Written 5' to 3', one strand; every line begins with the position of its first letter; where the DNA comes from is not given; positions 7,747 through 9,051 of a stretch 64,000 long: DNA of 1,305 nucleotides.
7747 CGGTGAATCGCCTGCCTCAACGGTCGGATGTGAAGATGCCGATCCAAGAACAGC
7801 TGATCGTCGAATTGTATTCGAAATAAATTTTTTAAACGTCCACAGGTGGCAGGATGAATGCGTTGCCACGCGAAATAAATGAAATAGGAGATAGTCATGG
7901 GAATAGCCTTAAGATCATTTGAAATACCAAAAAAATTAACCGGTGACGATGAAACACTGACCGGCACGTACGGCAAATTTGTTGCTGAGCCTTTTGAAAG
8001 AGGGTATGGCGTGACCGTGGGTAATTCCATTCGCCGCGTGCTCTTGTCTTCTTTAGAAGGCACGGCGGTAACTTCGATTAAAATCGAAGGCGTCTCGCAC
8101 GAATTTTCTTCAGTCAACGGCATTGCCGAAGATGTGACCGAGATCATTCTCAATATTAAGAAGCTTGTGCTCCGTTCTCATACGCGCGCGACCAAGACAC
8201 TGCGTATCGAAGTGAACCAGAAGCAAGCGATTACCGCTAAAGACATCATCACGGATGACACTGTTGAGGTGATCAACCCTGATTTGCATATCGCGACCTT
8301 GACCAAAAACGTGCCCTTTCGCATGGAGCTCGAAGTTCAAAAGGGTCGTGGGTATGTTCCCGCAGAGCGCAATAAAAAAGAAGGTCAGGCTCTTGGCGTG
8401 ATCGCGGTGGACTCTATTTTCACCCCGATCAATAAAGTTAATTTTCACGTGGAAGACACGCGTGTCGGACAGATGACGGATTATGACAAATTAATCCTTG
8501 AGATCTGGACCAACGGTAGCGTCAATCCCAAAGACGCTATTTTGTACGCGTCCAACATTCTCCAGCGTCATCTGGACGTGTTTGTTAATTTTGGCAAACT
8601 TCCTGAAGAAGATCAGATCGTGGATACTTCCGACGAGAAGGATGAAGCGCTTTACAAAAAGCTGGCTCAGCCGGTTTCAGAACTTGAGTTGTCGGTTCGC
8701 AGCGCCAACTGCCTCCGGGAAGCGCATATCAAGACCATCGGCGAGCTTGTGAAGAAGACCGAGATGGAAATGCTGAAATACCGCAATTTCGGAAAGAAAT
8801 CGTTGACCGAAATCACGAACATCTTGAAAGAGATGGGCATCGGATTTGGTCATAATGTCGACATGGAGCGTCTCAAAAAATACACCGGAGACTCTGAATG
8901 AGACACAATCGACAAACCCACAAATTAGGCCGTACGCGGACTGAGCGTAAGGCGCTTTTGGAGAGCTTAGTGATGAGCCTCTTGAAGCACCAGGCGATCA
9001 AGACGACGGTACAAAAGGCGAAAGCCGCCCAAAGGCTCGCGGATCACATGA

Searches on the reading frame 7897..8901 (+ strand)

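Call 68: search_protein_families(library=pfam, proteins=[L079:3-3128:-, L089:2-3277:-, L104:2-3190:-, L113:1-2670:-, L106:920-3295:-, L084:588-2783:-, L093:985-3066:-, L144:1593-3188:-, L142:1687-3330:-, L108:1557-3164:-], max_evalue=0.001)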
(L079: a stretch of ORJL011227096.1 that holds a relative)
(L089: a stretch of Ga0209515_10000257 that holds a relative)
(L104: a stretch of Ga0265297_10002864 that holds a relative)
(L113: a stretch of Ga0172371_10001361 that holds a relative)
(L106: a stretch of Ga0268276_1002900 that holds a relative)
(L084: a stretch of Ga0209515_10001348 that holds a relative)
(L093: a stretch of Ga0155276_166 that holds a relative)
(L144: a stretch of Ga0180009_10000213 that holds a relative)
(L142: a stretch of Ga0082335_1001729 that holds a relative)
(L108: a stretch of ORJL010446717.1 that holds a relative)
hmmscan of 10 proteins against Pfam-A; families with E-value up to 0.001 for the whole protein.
L079:3-3128:- (1042 aa): 1 family
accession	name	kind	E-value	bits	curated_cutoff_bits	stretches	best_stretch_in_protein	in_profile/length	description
PF05593.20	RHS_repeat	-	1.7e-09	38.3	22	0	436-471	1-37/38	RHS Repeat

L089:2-3277:- (1092 aa): 0 families

L104:2-3190:- (1063 aa): 1 family
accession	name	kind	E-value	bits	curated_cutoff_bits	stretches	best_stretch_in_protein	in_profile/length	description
PF05593.20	RHS_repeat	-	2.4e-15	56.9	22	0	446-470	2-30/38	RHS Repeat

L113:1-2670:- (890 aa): 3 families
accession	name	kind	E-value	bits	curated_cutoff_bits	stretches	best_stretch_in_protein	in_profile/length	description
PF05593.20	RHS_repeat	-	3.1e-76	251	22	10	468-502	1-35/38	RHS Repeat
PF20148.4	DUF6531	-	5.4e-22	78.4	24.1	1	314-389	1-74/74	Domain of unknown function (DUF6531)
PF25023.1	TEN_YD-shell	-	3.9e-06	25.7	50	0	557-677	28-148/909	Teneurin YD-shell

L106:920-3295:- (792 aa): 9 families
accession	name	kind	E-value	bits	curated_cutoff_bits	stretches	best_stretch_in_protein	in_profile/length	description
PF17191.10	RecG_wedge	-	1.5e-31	109.6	23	1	99-261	1-159/162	RecG wedge domain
PF00271.37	Helicase_C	-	9.5e-26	90.7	23.5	1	598-681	24-110/110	Helicase conserved C-terminal domain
PF00270.35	DEAD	-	6.2e-23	81.8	26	1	356-517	1-164/167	DEAD/DEAH box helicase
PF19833.4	RecG_dom3_C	-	3.4e-15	56.3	26.8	1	707-787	1-82/87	ATP-dependent DNA helicase RecG, domain 3, C-terminal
PF01336.31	tRNA_anti-codon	-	3.8e-10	40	27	1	152-224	2-74/75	OB-fold nucleic acid binding domain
PF04851.21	ResIII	-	1.4e-08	35.3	22.5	1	353-512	2-162/164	Type III restriction enzyme, res subunit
PF07517.20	SecA_DEAD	-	0.00012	21.9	24.6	1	380-451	95-166/290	SecA DEAD-like domain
PF22590.2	Cas3-like_C_2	-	0.00014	22.6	27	1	594-679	14-103/106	CRISPR-associated nuclease/helicase Cas3, C-terminal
PF13742.12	tRNA_anti_2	-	0.00043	20.9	27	0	149-214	20-83/95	OB-fold nucleic acid binding domain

L084:588-2783:- (732 aa): 1 family
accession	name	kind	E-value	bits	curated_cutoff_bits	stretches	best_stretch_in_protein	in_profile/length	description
PF03030.21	H_PPase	-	4.3e-252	838.9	29.7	1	24-686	1-644/645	Inorganic H+ pyrophosphatase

L093:985-3066:- (694 aa): 3 families
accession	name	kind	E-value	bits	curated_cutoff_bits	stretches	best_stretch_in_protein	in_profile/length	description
PF00593.30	TonB_dep_Rec_b-barrel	-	3.2e-31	110.1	27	1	222-659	19-436/436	TonB dependent receptor-like, beta-barrel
PF07715.20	Plug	-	1e-22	81.1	23.9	1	84-192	3-107/107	TonB-dependent Receptor Plug Domain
PF14905.12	OMP_b-brl_3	-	1.2e-06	28.3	27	1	423-663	152-377/408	Outer membrane protein beta-barrel family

L144:1593-3188:- (532 aa): 1 family
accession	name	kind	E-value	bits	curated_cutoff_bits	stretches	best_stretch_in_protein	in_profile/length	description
PF07494.17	Reg_prop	-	0.00036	20.8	20.4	0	98-115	6-23/24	Two component regulator propeller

L142:1687-3330:- (548 aa): 2 families
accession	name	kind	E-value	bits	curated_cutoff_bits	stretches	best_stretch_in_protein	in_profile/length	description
PF00780.28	CNH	-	1.9e-06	28.4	26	0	193-219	3-30/255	CNH domain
PF21544.3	PorZ_N_b_propeller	-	1.2e-05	26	27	0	280-349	75-141/154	TSS9, PorZ, N-terminal beta-propeller domain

L108:1557-3164:- (536 aa): 0 families

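Call 81: search_protein_families(library=pfam, proteins=[L067:8637-9188:+, L073:718-1164:+])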
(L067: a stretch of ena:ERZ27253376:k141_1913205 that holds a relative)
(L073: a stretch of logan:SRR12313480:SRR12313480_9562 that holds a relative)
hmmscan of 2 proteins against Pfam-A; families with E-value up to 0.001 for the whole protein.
L067:8637-9188:+ (184 aa): 7 families
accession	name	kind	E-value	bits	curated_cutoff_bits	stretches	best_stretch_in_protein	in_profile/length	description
PF01381.28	HTH_3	-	2.3e-10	40.8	23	1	8-62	1-55/55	Helix-turn-helix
PF12844.13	HTH_19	-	1.5e-09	38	30.2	1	5-62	1-58/64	Helix-turn-helix domain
PF07883.17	Cupin_2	-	3.8e-09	36.6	27.2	1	110-178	3-69/70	Cupin domain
PF13443.12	HTH_26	-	1.2e-08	35.5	22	1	7-64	1-59/63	Cro/C1-type HTH DNA-binding domain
PF13560.12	HTH_31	-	8.4e-08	32.9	27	1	4-56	2-55/64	Helix-turn-helix domain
PF13744.12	HTH_37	-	5.4e-05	23.4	27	1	4-59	19-75/80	Helix-turn-helix domain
PF13413.12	HTH_25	-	0.00059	20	24.6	0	8-41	2-35/62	Helix-turn-helix domain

L073:718-1164:+ (148 aa): 2 families
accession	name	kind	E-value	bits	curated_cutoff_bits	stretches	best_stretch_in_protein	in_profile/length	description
PF05635.17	23S_rRNA_IVP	-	1.5e-37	128.5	33.8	1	33-136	1-106/106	23S rRNA-intervening sequence protein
PF22296.2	bAvd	-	4.2e-05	24.4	40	1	39-140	5-106/107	bAvd-like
